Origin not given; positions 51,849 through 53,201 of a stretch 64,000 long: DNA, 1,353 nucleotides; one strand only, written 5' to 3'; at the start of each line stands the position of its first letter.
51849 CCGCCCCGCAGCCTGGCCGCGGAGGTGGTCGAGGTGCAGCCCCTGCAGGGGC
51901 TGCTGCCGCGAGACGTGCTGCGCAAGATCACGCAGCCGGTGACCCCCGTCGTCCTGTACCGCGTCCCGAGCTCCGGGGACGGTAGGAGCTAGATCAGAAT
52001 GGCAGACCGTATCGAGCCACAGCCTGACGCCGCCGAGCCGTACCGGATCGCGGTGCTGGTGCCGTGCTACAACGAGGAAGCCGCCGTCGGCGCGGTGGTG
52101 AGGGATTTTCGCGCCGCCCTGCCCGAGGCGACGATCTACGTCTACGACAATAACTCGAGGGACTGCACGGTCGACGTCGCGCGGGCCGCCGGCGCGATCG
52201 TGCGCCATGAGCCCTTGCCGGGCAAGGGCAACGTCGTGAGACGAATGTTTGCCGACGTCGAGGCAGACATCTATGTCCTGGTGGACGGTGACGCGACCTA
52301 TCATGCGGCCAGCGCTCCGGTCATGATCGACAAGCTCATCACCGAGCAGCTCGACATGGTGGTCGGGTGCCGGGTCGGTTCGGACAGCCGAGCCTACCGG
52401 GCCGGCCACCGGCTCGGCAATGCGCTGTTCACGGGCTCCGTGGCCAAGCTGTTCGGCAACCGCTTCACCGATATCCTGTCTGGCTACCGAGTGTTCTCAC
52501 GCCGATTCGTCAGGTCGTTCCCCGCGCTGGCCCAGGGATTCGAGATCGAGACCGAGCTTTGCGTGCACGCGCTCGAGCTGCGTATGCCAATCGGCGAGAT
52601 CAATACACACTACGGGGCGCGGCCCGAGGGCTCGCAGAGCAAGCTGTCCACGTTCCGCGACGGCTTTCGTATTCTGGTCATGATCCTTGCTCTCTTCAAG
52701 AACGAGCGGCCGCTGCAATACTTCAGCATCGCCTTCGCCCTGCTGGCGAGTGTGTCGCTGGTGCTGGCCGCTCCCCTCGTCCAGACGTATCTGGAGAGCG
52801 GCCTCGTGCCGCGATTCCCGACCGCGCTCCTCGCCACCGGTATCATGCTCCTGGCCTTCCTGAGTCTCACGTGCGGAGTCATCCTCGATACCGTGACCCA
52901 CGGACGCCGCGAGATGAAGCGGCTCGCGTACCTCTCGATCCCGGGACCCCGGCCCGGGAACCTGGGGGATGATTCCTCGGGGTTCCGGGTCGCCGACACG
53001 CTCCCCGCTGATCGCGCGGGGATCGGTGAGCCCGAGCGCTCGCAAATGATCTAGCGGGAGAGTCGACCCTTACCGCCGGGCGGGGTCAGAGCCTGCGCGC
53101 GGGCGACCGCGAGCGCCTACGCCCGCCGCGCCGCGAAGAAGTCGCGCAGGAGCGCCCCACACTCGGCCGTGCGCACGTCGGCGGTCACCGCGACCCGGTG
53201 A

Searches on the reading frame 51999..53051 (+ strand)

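Call 55: search_protein_families(library=pfam, proteins=[window:51999-53051:+], max_evalue=0.00001)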
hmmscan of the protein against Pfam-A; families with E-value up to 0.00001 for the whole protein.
window:51999-53051:+ (351 aa): 2 families
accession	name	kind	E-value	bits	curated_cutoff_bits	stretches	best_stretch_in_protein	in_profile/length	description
PF00535.33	Glycos_transf_2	-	3.9e-14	53.4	23.3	1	19-170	2-163/168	Glycosyl transferase family 2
PF13641.12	Glyco_tranf_2_3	-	1.9e-09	38.3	27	1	16-132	2-129/230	Glycosyltransferase like family 2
